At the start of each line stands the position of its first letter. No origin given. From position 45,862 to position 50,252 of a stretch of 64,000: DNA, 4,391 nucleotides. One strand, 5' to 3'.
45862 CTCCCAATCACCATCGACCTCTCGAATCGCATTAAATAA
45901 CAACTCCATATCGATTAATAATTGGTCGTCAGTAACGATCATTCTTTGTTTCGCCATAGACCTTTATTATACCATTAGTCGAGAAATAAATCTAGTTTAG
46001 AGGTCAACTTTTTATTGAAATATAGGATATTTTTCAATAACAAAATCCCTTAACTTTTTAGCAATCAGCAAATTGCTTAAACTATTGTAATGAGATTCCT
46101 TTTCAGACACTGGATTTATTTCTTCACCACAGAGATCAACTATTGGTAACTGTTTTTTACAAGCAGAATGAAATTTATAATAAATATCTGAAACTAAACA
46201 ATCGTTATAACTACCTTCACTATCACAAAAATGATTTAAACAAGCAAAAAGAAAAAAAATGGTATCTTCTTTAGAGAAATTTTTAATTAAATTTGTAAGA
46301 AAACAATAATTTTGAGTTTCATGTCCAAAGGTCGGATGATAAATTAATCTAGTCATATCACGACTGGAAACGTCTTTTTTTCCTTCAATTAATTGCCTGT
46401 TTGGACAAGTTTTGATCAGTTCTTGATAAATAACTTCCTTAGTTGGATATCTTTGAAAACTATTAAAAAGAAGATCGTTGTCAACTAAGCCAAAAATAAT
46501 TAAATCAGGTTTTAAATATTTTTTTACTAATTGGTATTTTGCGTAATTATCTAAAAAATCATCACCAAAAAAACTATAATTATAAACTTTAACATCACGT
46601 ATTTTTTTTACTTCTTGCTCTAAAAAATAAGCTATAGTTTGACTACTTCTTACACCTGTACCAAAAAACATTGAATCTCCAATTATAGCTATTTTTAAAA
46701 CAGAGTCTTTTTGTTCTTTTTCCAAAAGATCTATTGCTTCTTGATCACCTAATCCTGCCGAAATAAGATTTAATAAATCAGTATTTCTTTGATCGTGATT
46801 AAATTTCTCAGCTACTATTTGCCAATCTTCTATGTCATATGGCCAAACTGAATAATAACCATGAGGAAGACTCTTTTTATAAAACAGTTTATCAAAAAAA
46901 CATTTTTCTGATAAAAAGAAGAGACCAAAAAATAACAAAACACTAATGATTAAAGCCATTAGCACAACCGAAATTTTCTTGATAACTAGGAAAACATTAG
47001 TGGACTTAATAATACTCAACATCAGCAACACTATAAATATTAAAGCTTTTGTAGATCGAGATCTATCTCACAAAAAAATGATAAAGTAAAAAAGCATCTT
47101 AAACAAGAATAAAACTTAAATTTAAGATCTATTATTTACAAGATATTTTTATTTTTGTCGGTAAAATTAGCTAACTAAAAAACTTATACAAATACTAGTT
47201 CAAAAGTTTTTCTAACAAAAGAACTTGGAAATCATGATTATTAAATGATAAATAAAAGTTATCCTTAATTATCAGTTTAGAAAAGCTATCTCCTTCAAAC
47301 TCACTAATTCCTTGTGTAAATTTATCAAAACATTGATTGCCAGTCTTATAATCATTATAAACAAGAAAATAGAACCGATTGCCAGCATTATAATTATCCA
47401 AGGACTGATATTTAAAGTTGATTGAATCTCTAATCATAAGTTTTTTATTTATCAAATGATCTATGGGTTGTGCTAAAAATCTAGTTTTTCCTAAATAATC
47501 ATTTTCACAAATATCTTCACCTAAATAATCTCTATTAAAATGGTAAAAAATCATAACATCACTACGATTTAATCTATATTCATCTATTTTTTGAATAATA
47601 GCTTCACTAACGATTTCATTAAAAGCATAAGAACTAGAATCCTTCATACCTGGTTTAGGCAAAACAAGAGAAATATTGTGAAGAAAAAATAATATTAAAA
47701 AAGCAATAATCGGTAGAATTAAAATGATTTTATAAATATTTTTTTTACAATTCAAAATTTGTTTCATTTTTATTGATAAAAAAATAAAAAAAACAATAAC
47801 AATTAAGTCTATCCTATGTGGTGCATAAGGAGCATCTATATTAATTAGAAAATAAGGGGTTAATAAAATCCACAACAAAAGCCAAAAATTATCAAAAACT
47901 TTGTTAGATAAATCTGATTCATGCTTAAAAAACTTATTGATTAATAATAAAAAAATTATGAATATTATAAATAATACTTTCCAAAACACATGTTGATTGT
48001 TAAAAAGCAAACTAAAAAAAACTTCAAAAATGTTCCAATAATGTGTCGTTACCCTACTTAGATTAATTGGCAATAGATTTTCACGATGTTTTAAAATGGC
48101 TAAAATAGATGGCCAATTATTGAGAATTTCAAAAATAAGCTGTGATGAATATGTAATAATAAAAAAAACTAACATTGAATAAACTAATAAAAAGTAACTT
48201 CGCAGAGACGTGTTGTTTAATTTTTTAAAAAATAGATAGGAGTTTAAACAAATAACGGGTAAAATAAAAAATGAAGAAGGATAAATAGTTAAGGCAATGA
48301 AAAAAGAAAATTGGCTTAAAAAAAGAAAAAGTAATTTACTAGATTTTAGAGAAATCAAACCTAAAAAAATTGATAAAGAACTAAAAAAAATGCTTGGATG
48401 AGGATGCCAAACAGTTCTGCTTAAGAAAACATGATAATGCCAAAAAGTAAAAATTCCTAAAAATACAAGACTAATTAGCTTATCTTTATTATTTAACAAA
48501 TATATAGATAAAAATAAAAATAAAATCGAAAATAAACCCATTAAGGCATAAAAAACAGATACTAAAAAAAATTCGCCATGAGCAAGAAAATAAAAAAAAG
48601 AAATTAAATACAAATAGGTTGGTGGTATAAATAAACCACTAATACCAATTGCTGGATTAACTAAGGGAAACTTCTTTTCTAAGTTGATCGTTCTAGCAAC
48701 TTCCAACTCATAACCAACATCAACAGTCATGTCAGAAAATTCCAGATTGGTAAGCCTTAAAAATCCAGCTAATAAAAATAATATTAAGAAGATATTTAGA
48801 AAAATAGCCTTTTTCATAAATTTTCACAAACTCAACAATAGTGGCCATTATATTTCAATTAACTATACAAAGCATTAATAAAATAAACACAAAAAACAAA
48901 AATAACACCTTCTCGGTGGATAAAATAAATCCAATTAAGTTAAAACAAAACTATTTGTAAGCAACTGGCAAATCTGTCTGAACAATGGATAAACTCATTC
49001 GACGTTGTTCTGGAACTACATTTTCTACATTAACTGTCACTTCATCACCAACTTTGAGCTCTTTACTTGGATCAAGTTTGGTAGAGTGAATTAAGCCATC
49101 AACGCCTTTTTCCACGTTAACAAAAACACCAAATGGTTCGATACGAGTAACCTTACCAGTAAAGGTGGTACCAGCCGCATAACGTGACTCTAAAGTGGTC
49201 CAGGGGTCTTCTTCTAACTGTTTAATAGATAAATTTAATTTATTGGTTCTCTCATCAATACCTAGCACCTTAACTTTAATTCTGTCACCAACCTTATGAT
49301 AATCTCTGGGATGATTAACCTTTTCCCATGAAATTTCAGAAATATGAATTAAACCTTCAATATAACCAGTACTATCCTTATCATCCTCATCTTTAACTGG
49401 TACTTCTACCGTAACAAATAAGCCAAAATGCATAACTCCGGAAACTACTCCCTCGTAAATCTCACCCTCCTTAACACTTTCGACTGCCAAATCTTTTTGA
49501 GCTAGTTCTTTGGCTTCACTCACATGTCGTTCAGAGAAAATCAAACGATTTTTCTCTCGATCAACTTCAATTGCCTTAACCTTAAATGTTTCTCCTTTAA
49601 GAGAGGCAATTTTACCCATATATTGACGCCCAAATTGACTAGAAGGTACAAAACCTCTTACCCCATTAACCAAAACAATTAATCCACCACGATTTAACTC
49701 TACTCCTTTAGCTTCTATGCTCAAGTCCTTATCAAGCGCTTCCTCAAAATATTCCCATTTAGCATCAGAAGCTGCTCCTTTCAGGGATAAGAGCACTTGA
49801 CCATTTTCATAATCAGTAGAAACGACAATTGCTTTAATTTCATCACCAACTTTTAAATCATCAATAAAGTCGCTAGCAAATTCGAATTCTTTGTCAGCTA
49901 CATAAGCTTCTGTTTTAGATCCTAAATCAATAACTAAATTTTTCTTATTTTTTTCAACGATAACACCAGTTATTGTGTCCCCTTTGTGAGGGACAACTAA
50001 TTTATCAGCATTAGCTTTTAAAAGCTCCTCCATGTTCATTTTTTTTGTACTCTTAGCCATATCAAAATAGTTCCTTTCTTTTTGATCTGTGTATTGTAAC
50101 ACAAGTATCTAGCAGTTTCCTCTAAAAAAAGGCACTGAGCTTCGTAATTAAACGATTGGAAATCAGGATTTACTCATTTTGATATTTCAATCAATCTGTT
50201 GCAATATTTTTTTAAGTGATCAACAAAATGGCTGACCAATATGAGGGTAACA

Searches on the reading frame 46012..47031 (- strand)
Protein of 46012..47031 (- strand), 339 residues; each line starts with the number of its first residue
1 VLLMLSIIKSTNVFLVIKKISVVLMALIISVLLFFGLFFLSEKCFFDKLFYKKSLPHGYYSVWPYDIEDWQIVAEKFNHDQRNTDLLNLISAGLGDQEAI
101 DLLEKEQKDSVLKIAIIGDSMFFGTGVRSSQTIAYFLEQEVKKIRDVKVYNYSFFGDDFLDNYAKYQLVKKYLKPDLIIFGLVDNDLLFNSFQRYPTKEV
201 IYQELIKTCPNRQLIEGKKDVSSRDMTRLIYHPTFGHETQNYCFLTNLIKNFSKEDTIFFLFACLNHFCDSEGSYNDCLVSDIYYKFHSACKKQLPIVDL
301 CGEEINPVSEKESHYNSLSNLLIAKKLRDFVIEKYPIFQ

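Call 16: search_protein_families(library=pfam, proteins=[window:46012-47031:-], max_evalue=0.01)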
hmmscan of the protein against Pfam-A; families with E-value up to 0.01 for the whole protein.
window:46012-47031:- (339 aa): 1 family
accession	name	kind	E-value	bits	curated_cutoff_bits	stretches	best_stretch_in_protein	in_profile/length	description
PF13472.12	Lipase_GDSL_2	-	0.0044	18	32.9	1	117-209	2-96/178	GDSL-like Lipase/Acylhydrolase family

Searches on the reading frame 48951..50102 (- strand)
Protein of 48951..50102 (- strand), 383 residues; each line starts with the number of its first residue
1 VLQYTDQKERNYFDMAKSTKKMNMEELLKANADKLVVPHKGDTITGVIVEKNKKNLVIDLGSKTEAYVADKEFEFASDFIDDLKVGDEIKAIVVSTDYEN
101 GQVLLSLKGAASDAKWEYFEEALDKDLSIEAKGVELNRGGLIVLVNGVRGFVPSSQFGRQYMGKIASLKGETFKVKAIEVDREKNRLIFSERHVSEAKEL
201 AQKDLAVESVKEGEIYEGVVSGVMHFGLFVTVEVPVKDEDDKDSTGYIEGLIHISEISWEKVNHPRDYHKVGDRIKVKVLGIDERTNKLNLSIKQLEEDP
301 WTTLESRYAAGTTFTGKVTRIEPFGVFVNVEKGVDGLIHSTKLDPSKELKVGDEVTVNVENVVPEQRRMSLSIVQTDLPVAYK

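Call 16: search_protein_families(library=pfam, proteins=[window:48951-50102:-], max_evalue=0.01)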
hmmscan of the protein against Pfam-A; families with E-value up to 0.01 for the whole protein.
window:48951-50102:- (383 aa): 7 families
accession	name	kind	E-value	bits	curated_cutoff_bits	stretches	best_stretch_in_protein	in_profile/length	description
PF00575.29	S1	-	2.4e-47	159.6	22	4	309-373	3-73/74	S1 RNA binding domain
PF23459.1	S1_RRP5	-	3.1e-11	44.1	27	0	309-372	2-71/72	RRP5 S1 domain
PF13509.12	S1_2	-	4.7e-05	23.8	21.8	1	311-357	2-46/61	S1 domain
PF21710.3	Spt6_S1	-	9.2e-05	23.1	27.5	0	246-295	38-88/91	Spt6, S1/OB domain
PF18614.7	RNase_II_C_S1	-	0.00019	21.7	26.6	0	346-373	31-58/59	RNase II-type exonuclease C-terminal S1 domain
PF21262.3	RRP40_S1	-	0.0012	19.1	27.1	1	37-97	2-63/83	Exosome complex component RRP40, S1 domain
PF24685.1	OB_RRP5_4th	-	0.0023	18.3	31.5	0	209-282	5-71/92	RRP5 OB-fold domain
